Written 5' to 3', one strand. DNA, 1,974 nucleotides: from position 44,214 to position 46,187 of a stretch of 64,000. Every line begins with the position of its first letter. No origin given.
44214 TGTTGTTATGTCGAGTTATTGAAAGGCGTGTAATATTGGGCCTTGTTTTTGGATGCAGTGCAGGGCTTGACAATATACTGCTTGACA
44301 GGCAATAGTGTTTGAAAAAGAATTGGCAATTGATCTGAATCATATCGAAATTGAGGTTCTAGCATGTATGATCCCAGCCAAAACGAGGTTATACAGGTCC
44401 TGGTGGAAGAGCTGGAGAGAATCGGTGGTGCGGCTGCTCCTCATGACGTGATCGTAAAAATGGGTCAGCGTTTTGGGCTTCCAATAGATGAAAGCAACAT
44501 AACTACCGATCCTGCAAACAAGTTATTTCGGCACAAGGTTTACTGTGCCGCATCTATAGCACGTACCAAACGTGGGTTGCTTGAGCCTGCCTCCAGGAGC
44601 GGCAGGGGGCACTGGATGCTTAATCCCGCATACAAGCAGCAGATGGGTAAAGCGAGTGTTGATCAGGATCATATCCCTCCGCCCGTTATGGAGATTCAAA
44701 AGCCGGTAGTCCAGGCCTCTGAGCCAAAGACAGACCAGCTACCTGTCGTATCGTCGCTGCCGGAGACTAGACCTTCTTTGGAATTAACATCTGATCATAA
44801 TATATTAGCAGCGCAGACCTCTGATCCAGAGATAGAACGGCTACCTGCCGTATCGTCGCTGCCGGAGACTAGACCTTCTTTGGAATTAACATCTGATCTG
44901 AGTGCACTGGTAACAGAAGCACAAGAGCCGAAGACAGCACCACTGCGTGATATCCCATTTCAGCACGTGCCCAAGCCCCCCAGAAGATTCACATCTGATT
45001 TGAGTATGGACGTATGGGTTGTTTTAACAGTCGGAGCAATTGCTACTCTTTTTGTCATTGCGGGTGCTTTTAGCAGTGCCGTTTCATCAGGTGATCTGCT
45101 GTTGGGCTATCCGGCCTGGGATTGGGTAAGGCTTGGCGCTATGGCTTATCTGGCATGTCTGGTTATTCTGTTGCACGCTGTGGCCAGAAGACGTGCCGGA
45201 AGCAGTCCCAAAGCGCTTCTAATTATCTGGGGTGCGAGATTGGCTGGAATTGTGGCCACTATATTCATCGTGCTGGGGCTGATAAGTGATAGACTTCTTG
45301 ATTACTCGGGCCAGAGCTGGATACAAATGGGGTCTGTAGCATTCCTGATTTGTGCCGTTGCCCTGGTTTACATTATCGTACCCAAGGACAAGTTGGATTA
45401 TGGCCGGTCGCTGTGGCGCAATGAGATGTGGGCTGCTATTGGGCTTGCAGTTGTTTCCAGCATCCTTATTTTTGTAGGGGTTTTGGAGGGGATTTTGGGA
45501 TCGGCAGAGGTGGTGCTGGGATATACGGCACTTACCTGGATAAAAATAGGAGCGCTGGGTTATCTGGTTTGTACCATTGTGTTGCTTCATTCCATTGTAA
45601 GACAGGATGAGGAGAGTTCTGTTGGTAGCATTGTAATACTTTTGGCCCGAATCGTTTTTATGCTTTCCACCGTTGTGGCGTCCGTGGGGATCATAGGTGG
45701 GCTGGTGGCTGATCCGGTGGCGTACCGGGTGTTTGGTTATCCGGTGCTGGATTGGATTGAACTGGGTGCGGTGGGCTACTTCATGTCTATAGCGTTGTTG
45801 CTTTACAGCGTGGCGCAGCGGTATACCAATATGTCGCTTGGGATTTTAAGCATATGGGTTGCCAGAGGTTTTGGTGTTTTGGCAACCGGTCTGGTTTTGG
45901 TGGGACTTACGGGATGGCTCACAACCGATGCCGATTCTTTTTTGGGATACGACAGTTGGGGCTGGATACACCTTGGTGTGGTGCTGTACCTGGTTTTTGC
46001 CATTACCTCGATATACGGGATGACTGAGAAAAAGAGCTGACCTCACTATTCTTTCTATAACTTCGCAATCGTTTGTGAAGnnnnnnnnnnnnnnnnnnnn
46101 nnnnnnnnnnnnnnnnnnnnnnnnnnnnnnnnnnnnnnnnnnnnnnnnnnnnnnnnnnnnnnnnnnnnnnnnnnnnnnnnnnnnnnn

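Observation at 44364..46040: Mrr-N-like winged helix fused to five tandem two-helix membrane repeats, with a perfect 58-nt internal DNA repeat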

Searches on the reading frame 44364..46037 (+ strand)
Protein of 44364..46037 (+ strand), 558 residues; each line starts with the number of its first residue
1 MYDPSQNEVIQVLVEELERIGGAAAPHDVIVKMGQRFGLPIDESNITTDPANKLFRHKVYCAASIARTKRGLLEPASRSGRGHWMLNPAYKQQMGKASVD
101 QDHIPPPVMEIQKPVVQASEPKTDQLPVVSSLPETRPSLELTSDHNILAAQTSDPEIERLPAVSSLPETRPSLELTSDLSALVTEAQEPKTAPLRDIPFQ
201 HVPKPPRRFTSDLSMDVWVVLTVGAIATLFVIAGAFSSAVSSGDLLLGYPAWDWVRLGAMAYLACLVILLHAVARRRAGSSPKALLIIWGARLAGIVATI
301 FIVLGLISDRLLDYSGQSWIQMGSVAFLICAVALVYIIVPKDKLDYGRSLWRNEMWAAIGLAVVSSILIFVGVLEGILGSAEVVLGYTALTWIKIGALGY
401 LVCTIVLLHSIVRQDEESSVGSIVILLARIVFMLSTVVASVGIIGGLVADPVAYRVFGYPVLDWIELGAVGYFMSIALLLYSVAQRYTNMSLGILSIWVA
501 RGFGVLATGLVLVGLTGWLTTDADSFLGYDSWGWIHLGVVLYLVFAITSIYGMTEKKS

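Call 5: search_protein_families(library=pfam, proteins=[window:44364-46037:+], max_evalue=10)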
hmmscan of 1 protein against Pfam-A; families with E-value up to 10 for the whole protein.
window:44364-46037:+ (558 aa): 1 family
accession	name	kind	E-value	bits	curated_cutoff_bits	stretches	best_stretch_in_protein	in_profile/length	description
PF16954.10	HRG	-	0.77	10.6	27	1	324-359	13-48/52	Haem-transporter, endosomal/lysosomal, haem-responsive gene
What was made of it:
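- On Mrr-type type IV restriction endonuclease: No Mrr_cat hit (call 5).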

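Call 7: search_protein_families(library=ncbifam, proteins=[window:44364-46037:+], max_evalue=10)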
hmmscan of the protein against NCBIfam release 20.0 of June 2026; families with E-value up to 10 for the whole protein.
window:44364-46037:+ (558 aa): 2 families
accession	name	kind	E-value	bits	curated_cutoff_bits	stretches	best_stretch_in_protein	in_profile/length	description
TIGR02156.2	PA_CoA_Oxy1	equivalog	0.11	11.6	280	1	384-413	101-130/289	1,2-phenylacetyl-CoA epoxidase subunit PaaA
NF047566.1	SE1626_fam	equivalog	2.6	7.9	70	1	404-434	13-43/55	SE1626 family protein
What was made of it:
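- On Known transporter / membrane protein families: The best hits are HRG at E 0.77 and PaaA at E 0.11, both far below their cut-offs (calls 5, 7).
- No sensor domain is recognisable (calls 5, 7). No transporter family matches in Pfam or NCBIfam (calls 5, 7).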

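Call 9: find_homologous_proteins(query=window:44364-46037:+)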
Query window:44364-46037:+ (558 aa): 1 proteins with E <= 0.001 among 8000 candidates.
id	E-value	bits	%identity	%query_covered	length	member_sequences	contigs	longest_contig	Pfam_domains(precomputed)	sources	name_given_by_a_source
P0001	0.0e+0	1135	93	100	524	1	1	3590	-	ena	-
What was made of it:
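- Tried and rejected: The word-indexed search with the full protein found only the 524-aa allele (call 9).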

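Call 12: find_encoding_contigs(protein=P0001, flank=5000)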
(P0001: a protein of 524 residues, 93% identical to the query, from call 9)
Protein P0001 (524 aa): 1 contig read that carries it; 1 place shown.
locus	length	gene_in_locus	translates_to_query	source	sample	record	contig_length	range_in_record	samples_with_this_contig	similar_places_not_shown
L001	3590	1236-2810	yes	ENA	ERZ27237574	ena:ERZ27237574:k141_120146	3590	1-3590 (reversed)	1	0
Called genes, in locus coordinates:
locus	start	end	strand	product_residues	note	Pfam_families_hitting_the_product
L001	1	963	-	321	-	?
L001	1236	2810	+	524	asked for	-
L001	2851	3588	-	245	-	?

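Call 15: find_related_loci(query=window:44364-46037:+, collection=genome_contigs, flank=10000)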
Query window:44364-46037:+ (558 aa) in genome_contigs; peptide patterns used: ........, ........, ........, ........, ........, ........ (x = any residue, [..] = any of these).
28 stretches matched a pattern, but none encodes a relative of the query by tblastn (E <= 1e-3).

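Call 22: search_protein_representatives(protein=window:44364-46037:+)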
Query: 558 residues. Proteins with E-value up to 0.001 (for the whole library): 6; up to 1e-10: 2; up to 1e-30: 1. The best 6 are listed.
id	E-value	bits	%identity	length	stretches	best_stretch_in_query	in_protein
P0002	3.3e-86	307.0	99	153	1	407-558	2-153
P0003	2.7e-13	66.4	35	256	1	4-140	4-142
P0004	2.6e-10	56.5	40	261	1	3-88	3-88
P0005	3.4e-07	46.2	38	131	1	6-93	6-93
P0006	3.7e-06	42.8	36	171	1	4-94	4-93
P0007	2.1e-05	40.3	34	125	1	7-94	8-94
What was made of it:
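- phmmer against 1.84e9 representatives finds five Mrr_N proteins at E 2.7e-13 to 2e-5, all matching aa 3-140 (call 22). No homologue appears in 1.84e9 representatives (call 22).
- Tried and rejected: The exhaustive phmmer search found only a fragment of the protein itself (call 22).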

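Call 24: search_protein_families(library=pfam, proteins=[P0003, P0004, P0005, P0006, P0007], max_evalue=10)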
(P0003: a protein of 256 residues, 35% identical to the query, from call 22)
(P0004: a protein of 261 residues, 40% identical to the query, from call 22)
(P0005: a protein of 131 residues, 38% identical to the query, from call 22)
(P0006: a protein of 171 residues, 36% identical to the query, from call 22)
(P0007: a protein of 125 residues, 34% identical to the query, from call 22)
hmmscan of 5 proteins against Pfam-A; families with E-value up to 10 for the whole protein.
P0003 (256 aa): 5 families
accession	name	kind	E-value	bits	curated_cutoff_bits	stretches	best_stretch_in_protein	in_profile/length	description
PF14338.12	Mrr_N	-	1.6e-08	35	29.5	1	22-89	15-80/87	Mrr N-terminal domain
PF25101.1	Spectrin_7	-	0.015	16.1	27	1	134-198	3-63/99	Animal spectrin repeats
PF09177.16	STX6_10_61_N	-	0.018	16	29.4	1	134-209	7-81/99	Syntaxin 6/10/61, N-terminal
PF20432.4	Xre-like-HTH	-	0.083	13.6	25.8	1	28-60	13-43/63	Antitoxin Xre-like helix-turn-helix domain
PF12277.13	DUF3618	-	0.16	12.7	24.9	1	15-37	20-42/47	Protein of unknown function (DUF3618)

P0004 (261 aa): 4 families
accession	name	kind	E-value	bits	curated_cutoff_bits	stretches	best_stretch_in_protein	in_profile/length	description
PF04471.18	Mrr_cat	-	4.7e-27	94.8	21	1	121-235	2-114/115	Restriction endonuclease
PF22722.2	NA-iREase1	-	2e-08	34.6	27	1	148-233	20-105/106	NACHT-associated inactive Restriction Endonuclease 1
PF13156.12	Mrr_cat_2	-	1.4e-07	31.9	22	1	150-238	27-116/127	Restriction endonuclease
PF14338.12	Mrr_N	-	4.3e-05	24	29.5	1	11-74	6-68/87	Mrr N-terminal domain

P0005 (131 aa): 3 families
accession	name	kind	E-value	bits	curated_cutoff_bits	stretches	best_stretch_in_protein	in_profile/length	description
PF14338.12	Mrr_N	-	1.7e-06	28.5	29.5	1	22-88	15-79/87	Mrr N-terminal domain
PF18433.6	DUF5610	-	0.017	16.1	26.4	1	74-118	38-80/117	Domain of unknown function (DUF5610)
PF11014.13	DUF2852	-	1.1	9.8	22.5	1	28-57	47-76/116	Protein of unknown function (DUF2852)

P0006 (171 aa): 2 families
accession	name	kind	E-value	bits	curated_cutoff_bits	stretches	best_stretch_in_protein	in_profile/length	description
PF14338.12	Mrr_N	-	1.3e-09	38.5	29.5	1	12-87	7-79/87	Mrr N-terminal domain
PF04456.17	DUF503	-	0.012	15.9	22.4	1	27-52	24-49/88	Protein of unknown function (DUF503)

P0007 (125 aa): 2 families
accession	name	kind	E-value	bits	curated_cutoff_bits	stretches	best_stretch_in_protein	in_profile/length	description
PF14338.12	Mrr_N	-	5.3e-10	39.7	29.5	1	16-94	14-85/87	Mrr N-terminal domain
PF05402.18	PqqD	-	0.15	12.8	23.4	1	25-47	29-54/67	Coenzyme PQQ synthesis protein D (PqqD)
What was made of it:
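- On Mrr_N domain family (PF14338): No Mrr_N hit at E<=10, for either the whole protein or aa 1-99 (calls 5, 24). All five match PF14338: three at 35-39.7 bits and two at 24-28.5 bits, just under the 29.5-bit cut-off (calls 22, 24).
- Closest known: EcoKMrr / Mrr-type type IV restriction endonucleases. Same: The closest relatives match PF14338, and one is a complete Mrr_N+Mrr_cat enzyme (calls 22, 24).
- Closest known: EcoKMrr / Mrr-type type IV restriction endonucleases. Different: The Pfam Mrr_N model itself does not score this head (calls 5, 24).
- Checked: Pfam and NCBIfam give no hit even at E<=10 (calls 5, 7, 24).
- All five match PF14338, three of them above the gathering score, and one (P0004) also carries Mrr_cat (call 24). 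Pfam's own Mrr_N model does not score this head (calls 5, 24).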

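Call 34: search_protein_families(library=padloc, proteins=[window:44364-46037:+, P0003, P0004, P0005], max_evalue=0.01)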
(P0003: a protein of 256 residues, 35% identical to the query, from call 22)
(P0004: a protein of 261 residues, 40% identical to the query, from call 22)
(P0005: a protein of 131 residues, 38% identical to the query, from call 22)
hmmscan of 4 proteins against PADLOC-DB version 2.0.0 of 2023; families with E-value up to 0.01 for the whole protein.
window:44364-46037:+ (558 aa): 0 families

P0003 (256 aa): 1 family
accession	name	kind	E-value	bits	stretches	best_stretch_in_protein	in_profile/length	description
PDLC03841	LeoBC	-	0.0028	14.8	1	123-212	355-442/601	-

P0004 (261 aa): 9 families
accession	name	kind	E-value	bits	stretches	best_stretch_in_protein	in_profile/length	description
PDLC04796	PDC-S02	-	3.4e-26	90.1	1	22-259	145-380/390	-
PDLC03657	mREase_IV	-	4.6e-26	89.9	1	103-258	152-314/317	Type IV methyl-directed restriction enzyme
PDLC04806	PDC-S02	-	5.7e-25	86.3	1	94-240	155-304/324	-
PDLC04819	PDC-S02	-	1.3e-11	42.3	1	94-239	169-309/334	-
PDLC03203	mREase_II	-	4e-07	27.6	1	164-241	301-376/393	Type II methyl-directed restriction enzyme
PDLC03663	mREase_IV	-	9.9e-07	25.8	1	123-240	412-527/544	Type IV methyl-directed restriction enzyme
PDLC03206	mREase_II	-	3.1e-05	20.7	1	170-235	332-395/434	Type II methyl-directed restriction enzyme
PDLC03852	LmuA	-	6.5e-05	21.1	1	117-181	12-81/336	-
PDLC04815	PDC-S02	-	0.00049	17.5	1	104-238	188-320/346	-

P0005 (131 aa): 0 families
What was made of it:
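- P0004, a full Mrr_N+Mrr_cat protein, hits type IV methyl-directed REase models in PADLOC (call 34).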

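Call 35: find_encoding_contigs(protein=P0005, flank=6000, max_places=2)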
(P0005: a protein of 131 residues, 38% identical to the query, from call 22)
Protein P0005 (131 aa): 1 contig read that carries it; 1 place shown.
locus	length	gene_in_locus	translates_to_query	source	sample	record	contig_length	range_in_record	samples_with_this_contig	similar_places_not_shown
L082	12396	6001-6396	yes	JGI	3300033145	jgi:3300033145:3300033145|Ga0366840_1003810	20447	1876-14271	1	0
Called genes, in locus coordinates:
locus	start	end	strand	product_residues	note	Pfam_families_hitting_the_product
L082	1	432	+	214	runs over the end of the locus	PF01300:Sua5_yciO_yrdC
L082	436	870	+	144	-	PF02502:LacAB_rpiB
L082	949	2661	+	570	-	PF00920:ILVD_EDD_N, PF24877:ILV_EDD_C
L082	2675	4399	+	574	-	PF02776:TPP_enzyme_N, PF00205:TPP_enzyme_M, PF02775:TPP_enzyme_C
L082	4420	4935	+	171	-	PF01842:ACT, PF22629:ACT_AHAS_ss, PF13710:ACT_5, PF10369:ALS_ss_C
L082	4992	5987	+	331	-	PF00670:AdoHcyase_NAD (weak), PF02826:2-Hacid_dh_C, PF07991:KARI_N, PF01450:KARI_C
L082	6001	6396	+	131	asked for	PF14338:Mrr_N (weak)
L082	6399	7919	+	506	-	PF00682:HMGL-like, PF22617:HCS_D2, PF08502:LeuA_dimer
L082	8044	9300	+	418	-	PF00330:Aconitase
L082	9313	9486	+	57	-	-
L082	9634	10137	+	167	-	PF00694:Aconitase_C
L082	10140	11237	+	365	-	PF00180:Iso_dh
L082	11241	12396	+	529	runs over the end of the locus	PF00682:HMGL-like, PF22617:HCS_D2, PF08502:LeuA_dimer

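Call 42: predict_structure(alignment_id=A4)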
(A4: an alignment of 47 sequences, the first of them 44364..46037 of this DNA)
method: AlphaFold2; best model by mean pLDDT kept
length: 558 residues; sequences in the alignment: 47
mean_pLDDT: 65.6   pTM: 0.38
mean pLDDT of the five models: 65.6, 64.0, 63.2, 62.0, 60.3
residues with pLDDT >= 90: 79; 70-90: 184; 50-70: 151; < 50: 144
segments of 3 or more residues with pLDDT < 50: 101-213, 241-246, 278-281, 339-341, 343-347, 453-456, 555-558
pLDDT, mean of each block of 10 residues (from residue 1): 91 97 96 93 84 95 96 96 96 76 43 36 33 34 32 36 34 37 38 40 39 59 76 72 51 72 71 53 59 73 70 62 71 61 49 76 83 77 59 82 78 59 70 71 64 51 64 67 55 65 80 78 58 80 78 54
secondary structure, 60 per line:
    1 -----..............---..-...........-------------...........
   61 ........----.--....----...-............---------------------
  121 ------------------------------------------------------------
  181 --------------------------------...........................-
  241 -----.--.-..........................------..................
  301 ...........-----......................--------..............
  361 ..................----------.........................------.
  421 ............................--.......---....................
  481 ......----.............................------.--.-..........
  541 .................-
elements in order: H6-19 H26-36 H50-68 H76-79 E84-86 H88-99 H213-239 H251-276 H283-311 H317-338 H347-378 H389-413 H420-448 H451-457 H461-486 H491-519 H531-557
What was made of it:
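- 44364..44660 (+): N-terminal Mrr_N-type winged helix-turn-helix head (aa 1-99): H6-19, H26-36, recognition helix H50-68, and a wing at 80-86 with the conserved SGRGxW motif. AF2 pLDDT 91-97 (call 42).
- On Mrr_N domain family (PF14338): AF2 pLDDT is 91-97 with an H-b-H-H-b-b order (call 42).
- Tether. pLDDT is <50 over aa 101-213 (call 42).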

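Call 44: fold_search(model_id=the predicted structure, library=pdb)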
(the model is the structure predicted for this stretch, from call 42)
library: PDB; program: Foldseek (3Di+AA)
matches with E <= 10: 273; with E <= 0.001: 0
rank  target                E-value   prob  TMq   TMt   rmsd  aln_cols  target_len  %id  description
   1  7rdr_A                1.3e-02  0.97  0.17  0.19  16.6       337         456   13  Circular tandem repeat protein with novel repeat topology and enhanced subunit contact surfaces (released 2021-09-01)
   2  1cf7_B                3.0e-01  1.00  0.12  0.71   4.1        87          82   13  STRUCTURAL BASIS OF DNA RECOGNITION BY THE HETERODIMERIC CELL CYCLE TRANSCRIPTION FACTOR E2F-DP (released 1999-04-02)
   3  6h2f_D                4.2e-01  0.21  0.11  0.17  37.5       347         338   13  Structure of the pre-pore AhlB of the tripartite alpha-pore forming toxin, AHL, from Aeromonas hydrophila. (released 2019-07-10)
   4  6grj_I                6.6e-01  0.20  0.12  0.20  38.0       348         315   14  Structure of the AhlB pore of the tripartite alpha-pore forming toxin, AHL, from Aeromonas hydrophila. (released 2019-07-03)
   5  8soj_B                7.3e-01  0.87  0.13  0.16  10.8       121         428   15  Cryo-EM structure of human CST bound to POT1(ESDL)/TPP1 in the absence of telomeric ssDNA (released 2023-06-07)
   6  6grj_F                7.6e-01  0.18  0.12  0.20  38.0       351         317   14  Structure of the AhlB pore of the tripartite alpha-pore forming toxin, AHL, from Aeromonas hydrophila. (released 2019-07-03)
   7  8u30_A                9.2e-01  0.13  0.11  0.12  23.1       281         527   12  TRPV1 in nanodisc bound with diC8-PIP2 in the closed state (released 2024-05-08)
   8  7rqu_A                1.0e+00  0.11  0.11  0.11  21.7       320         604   10  Cryo-EM structure of the full-length TRPV1 with RTx at 4 degrees Celsius, in a closed state, class I (released 2022-06-01)
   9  8u43_A                1.1e+00  0.12  0.11  0.11  23.1       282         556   12  TRPV1 in nanodisc bound with PIP2-Br4 (released 2024-05-08)
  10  8pm6                  1.1e+00  0.06  0.10  0.07  25.8       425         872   13  Human bile salt export pump (BSEP) in complex with inhibitor GBM in nanodiscs (released 2023-11-22)
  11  8t0y_D                1.1e+00  0.11  0.11  0.17  20.8       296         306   11  TRPV1 in nanodisc bound with one LPA in one monomer (released 2024-05-08)
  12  8t0e_A                1.1e+00  0.10  0.11  0.11  23.8       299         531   12  TRPV1 in Nanodisc not bound with lysophosphatidic acid (apo) (released 2024-05-08)
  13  9efw_A                1.2e+00  0.85  0.13  0.49   4.8       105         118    8  Co-crystal structure of yeast Forkhead transcription factor Fkh1 bound to DNA (released 2025-09-24)
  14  8t3m_B                1.2e+00  0.13  0.11  0.17  16.6       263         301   11  TRPV1 in nanodisc bound with 3 LPA molecules (released 2024-05-08)
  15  8t0y_B                1.2e+00  0.12  0.11  0.18  23.1       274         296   12  TRPV1 in nanodisc bound with one LPA in one monomer (released 2024-05-08)
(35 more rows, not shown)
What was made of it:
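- On Mrr_N domain family (PF14338): Foldseek returns winged-helix hits, e.g. 1cf7_B with TMt 0.71 (call 44).
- AF2 pLDDT for the head is 91-97 and Foldseek returns DNA-binding winged helices (calls 42, 44).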

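Call 53: find_related_loci(query=window:44364-46037:+, collection=metagenome_contigs, flank=5000)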
Query window:44364-46037:+ (558 aa) in metagenome_contigs; peptide patterns used: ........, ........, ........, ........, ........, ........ (x = any residue, [..] = any of these).
42 stretches matched a pattern, but none encodes a relative of the query by tblastn (E <= 1e-3).
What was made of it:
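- On Transmembrane transcription regulator (TTR): There are no orthologues for comparative operator or regulon inference (calls 15, 22, 53).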

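Call 54: find_related_loci(query=window:44364-46037:+, collection=viral_contigs, flank=5000)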
Query window:44364-46037:+ (558 aa) in viral_contigs; peptide patterns used: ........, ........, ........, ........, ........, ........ (x = any residue, [..] = any of these).
3 stretches matched a pattern, but none encodes a relative of the query by tblastn (E <= 1e-3).
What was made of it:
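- Tried and rejected: GTDB genomes, JGI metagenome contigs and IMG/VR returned none (calls 15, 53, 54).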
